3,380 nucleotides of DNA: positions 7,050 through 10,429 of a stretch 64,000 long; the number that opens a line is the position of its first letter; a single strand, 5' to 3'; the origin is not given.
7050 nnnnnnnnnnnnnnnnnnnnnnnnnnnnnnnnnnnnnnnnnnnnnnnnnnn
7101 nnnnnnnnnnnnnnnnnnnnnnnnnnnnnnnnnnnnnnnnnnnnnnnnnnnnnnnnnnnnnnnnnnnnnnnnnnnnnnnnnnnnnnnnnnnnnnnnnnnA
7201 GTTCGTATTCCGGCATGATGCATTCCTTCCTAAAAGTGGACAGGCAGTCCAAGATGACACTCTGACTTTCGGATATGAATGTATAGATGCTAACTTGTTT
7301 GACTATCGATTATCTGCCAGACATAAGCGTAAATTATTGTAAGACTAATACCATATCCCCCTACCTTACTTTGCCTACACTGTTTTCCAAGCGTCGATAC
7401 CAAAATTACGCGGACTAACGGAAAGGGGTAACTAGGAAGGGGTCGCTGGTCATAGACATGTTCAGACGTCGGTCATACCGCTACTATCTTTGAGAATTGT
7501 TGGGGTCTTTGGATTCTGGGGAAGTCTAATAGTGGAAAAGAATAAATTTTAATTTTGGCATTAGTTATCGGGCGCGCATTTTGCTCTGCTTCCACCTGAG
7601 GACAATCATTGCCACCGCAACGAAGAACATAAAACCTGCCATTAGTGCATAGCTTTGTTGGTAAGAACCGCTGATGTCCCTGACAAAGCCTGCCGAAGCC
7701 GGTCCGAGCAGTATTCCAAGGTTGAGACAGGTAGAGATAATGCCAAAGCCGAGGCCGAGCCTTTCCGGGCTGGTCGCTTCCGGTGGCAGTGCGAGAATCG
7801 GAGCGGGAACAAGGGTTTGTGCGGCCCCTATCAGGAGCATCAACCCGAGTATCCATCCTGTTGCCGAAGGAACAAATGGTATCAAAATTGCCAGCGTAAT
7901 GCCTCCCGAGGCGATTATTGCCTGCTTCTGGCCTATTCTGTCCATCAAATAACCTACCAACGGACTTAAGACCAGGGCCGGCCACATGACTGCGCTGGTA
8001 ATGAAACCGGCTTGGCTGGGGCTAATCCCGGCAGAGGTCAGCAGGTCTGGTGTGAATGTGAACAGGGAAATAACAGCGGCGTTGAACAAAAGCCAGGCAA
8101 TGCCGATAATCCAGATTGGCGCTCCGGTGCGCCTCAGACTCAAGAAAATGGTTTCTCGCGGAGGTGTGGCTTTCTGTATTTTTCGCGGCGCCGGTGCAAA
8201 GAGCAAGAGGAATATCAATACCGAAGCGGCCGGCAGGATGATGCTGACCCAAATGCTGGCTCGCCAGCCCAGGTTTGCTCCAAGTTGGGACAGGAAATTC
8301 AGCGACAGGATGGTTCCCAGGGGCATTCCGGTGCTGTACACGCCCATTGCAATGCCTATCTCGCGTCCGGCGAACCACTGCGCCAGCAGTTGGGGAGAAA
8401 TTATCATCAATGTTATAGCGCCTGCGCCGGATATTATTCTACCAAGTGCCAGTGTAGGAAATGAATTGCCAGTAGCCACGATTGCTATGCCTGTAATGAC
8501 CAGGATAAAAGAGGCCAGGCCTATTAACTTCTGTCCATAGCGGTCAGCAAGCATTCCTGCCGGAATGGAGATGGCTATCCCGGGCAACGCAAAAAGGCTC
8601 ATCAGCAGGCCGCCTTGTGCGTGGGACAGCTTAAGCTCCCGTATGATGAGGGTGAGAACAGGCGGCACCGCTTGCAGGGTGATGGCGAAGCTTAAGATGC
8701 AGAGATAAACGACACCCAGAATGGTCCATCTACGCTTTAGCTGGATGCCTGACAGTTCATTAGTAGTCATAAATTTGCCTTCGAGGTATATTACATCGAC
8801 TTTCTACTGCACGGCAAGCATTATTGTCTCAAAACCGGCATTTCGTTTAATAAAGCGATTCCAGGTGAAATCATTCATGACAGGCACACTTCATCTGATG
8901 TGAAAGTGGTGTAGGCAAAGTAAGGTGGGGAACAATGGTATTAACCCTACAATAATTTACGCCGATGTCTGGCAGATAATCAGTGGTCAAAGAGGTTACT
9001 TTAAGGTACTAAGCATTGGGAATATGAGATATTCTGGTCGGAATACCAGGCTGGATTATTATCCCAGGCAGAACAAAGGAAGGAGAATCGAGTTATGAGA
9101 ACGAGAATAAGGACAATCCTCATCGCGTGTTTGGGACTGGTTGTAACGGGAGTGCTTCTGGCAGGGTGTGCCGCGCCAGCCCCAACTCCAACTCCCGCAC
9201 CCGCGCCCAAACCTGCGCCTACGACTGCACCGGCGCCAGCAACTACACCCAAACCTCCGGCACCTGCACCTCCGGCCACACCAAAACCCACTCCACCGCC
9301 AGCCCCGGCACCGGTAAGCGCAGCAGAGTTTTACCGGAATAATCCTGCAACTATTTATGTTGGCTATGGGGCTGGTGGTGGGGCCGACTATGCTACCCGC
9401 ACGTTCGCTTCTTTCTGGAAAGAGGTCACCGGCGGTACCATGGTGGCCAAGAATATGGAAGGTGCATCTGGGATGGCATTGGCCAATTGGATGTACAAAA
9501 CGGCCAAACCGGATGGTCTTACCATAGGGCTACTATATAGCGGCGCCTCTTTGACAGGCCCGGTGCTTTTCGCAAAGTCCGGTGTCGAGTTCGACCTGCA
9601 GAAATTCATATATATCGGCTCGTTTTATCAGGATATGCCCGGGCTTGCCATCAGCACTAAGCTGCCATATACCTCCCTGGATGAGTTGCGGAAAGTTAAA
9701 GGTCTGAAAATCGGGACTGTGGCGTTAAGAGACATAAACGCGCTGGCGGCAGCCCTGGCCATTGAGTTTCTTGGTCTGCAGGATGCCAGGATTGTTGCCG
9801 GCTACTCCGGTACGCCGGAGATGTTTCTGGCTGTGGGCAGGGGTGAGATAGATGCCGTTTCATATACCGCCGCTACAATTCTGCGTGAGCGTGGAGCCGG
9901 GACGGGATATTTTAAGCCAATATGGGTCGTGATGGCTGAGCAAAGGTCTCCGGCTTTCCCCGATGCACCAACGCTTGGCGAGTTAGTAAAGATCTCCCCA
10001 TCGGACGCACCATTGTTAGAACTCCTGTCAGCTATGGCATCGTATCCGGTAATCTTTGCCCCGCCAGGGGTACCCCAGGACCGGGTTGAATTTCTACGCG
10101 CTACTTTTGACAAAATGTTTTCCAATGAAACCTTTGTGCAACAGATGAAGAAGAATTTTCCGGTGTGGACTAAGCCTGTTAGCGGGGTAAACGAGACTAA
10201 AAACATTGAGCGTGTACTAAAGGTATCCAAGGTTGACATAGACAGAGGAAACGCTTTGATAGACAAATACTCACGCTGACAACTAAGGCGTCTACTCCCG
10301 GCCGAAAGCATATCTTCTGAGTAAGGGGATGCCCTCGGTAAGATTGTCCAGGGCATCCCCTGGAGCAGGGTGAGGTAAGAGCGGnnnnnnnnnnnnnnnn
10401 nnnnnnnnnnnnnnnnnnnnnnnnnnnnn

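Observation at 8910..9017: Conserved TGTAGG-box leader/operator element upstream of five operons in the island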

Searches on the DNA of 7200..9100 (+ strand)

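Call 57: search_rna_families(source=window, start=7200, end=9100, threshold=evalue, max_evalue=10)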
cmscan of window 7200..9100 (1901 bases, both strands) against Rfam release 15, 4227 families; matches with E-value up to 10: 1.
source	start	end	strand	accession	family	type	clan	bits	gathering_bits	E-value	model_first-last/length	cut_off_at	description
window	7534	7594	-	RF02074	STnc240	Gene; sRNA;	-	23.4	55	1.6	1-77/77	no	Enterobacterial sRNA STnc240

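Call 65: search_dna_similar(query=window:8895-9020:+, collection=plasmids, mode=distant, max_evalue=0.01, max_rows=10)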
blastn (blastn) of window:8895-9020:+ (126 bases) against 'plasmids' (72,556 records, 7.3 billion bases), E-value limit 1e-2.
No match.

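Call 66: search_dna_similar(query=window:8895-9020:+, collection=phages, mode=distant, max_evalue=0.01, max_rows=10)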
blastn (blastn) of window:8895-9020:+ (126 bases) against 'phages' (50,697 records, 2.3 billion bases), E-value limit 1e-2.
No match.
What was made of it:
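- Tried and rejected: blastn against plasmids and phages gave no match (calls 65, 66).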

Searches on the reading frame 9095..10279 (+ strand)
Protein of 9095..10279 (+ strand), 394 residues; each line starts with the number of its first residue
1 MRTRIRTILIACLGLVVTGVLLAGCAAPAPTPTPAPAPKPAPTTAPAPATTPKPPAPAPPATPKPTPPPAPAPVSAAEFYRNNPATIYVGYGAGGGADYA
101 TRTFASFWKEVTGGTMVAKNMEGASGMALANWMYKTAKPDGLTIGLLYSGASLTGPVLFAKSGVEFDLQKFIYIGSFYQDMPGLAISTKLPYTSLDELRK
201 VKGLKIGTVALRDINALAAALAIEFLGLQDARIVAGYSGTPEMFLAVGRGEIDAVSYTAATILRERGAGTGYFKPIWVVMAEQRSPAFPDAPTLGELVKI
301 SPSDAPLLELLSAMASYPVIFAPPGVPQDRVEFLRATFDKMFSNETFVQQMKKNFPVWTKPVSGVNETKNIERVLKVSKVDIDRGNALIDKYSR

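Call 10: search_protein_families(library=pfam, proteins=[window:9095-10279:+])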
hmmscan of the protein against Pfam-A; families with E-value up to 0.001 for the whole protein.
window:9095-10279:+ (394 aa): 1 family
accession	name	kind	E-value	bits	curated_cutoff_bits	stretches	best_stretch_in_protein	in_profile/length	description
PF03401.19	TctC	-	5.5e-08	33.1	27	1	106-354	7-242/274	Tripartite tricarboxylate transporter family receptor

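Call 13: find_encoding_contigs(protein=window:9095-10279:+, flank=10000, max_places=10)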
Protein window:9095-10279:+ (394 aa): no gene with exactly this product is on record in the collection.

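Call 19: find_homologous_proteins(query=window:9095-10279:+, max_evalue=1e-20)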
Query window:9095-10279:+ (394 aa): 12 proteins with E <= 1e-20 among 8000 candidates.
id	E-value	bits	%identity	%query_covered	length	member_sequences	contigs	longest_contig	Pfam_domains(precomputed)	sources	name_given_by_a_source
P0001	2.7e-257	871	100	100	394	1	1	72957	PF03401.19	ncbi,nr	ncbi:MAG: hypothetical protein HYX79_06440 [Chloroflexi bacterium]|nr:hypothetical protein [Chlorofl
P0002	3.9e-92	327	44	81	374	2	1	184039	PF03401.19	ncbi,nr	ncbi:MAG: hypothetical protein HY530_03000 [Chloroflexi bacterium]|nr:hypothetical protein [Chlorofl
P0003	5.0e-85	304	42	79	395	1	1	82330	PF03401.19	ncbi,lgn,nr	ncbi:MAG: hypothetical protein HY675_18635 [Chloroflexi bacterium]|nr:hypothetical protein [Chlorofl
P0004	1.2e-84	303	41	99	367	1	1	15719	PF03401.19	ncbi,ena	-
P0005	3.4e-78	281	44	82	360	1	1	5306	PF03401.19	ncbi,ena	-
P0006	1.0e-76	277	41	81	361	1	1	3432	PF03401.19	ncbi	-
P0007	1.4e-76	276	39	84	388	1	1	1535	PF03401.19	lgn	-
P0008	4.3e-75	271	40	76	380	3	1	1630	PF03401.19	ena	-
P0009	5.5e-73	264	37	99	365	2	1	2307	PF03401.19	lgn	-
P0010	1.9e-30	124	30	77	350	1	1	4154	PF03401.19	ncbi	-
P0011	8.9e-26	109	30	77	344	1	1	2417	-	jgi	jgi:tripartite-type tricarboxylate transporter receptor subunit TctC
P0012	9.9e-23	99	27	78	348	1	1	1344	-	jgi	jgi:tripartite-type tricarboxylate transporter receptor subunit TctC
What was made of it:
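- Tried and rejected: The best non-self TctC-like homologue is 44% identical (call 19).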

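Call 20: find_encoding_contigs(protein=P0002, flank=10000, max_places=3)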
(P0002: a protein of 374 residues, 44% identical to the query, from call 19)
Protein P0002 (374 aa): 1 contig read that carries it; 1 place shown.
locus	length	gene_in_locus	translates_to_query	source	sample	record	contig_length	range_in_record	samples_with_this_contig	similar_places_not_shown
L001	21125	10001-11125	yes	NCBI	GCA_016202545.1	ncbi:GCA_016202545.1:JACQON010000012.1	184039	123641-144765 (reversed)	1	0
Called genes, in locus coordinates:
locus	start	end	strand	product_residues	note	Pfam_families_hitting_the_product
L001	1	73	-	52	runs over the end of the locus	PF00881:Nitroreductase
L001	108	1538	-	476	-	PF20695:UbiD_N, PF01977:UbiD, PF20696:UbiD_C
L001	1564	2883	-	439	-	PF06808:DctM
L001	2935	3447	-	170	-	PF04290:DctQ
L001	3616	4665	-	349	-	PF03480:DctP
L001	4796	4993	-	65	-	PF26358:EcdD_BsdD_detox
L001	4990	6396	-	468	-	PF20695:UbiD_N, PF01977:UbiD, PF20696:UbiD_C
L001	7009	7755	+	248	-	PF14512:TM1586_NiRdase (faint), PF00881:Nitroreductase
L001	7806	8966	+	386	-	PF03401:TctC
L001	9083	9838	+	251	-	PF00881:Nitroreductase, PF14512:TM1586_NiRdase (faint)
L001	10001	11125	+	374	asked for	PF03401:TctC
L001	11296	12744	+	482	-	PF01970:TctA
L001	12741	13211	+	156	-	PF07331:TctB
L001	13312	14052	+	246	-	PF00881:Nitroreductase, PF14512:TM1586_NiRdase (faint)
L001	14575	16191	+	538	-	PF02730:AFOR_N, PF01314:AFOR_C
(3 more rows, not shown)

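Call 21: find_encoding_contigs(protein=P0003, flank=10000, max_places=3)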
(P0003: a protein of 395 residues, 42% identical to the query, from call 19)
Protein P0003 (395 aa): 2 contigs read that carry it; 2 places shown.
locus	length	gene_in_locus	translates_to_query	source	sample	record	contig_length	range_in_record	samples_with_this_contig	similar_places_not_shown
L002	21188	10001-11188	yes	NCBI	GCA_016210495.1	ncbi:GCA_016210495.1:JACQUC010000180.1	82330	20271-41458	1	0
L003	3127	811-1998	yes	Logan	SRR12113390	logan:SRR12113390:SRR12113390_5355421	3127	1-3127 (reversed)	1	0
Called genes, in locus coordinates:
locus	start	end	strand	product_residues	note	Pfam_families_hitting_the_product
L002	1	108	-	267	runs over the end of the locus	PF01026:TatD_DNase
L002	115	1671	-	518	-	PF00133:tRNA-synt_1, PF01406:tRNA-synt_1e (faint), PF09334:tRNA-synt_1g, PF00133:tRNA-synt_1, PF19303:Anticodon_3, PF08264:Anticodon_1 (weak)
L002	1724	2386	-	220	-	-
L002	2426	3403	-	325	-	PF01946:Thi4 (faint), PF00890:FAD_binding_2 (weak), PF01266:DAO (weak), PF07992:Pyr_redox_2, PF12831:FAD_oxidored, PF13450:NAD_binding_8 (weak), PF13738:Pyr_redox_3, PF00070:Pyr_redox, +2 more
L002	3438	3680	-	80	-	-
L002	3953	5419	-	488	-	PF20695:UbiD_N, PF01977:UbiD, PF20696:UbiD_C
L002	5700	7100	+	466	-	PF20695:UbiD_N, PF01977:UbiD, PF20696:UbiD_C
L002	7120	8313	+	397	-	PF04069:OpuAC (faint), PF13379:NMT1_2, PF09084:NMT1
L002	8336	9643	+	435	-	PF09338:Gly_reductase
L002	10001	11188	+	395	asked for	PF03401:TctC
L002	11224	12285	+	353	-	PF07355:GRDB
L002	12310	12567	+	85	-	-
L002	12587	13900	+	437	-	PF09338:Gly_reductase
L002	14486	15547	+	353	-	PF07355:GRDB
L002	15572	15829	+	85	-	-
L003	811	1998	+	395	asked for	PF03401:TctC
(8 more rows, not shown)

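Call 29: find_encoding_contigs(protein=P0001, flank=10000, max_places=5)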
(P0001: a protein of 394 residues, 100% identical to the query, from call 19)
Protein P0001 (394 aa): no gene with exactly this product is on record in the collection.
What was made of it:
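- On Structured cis-regulatory RNA (riboswitch/leader): The MAG's proteins are not on record in the contig index (calls 13, 29).
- Tried and rejected: The MAG's own contigs could not be fetched (calls 13, 29), so the rest of the genome is unexamined.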
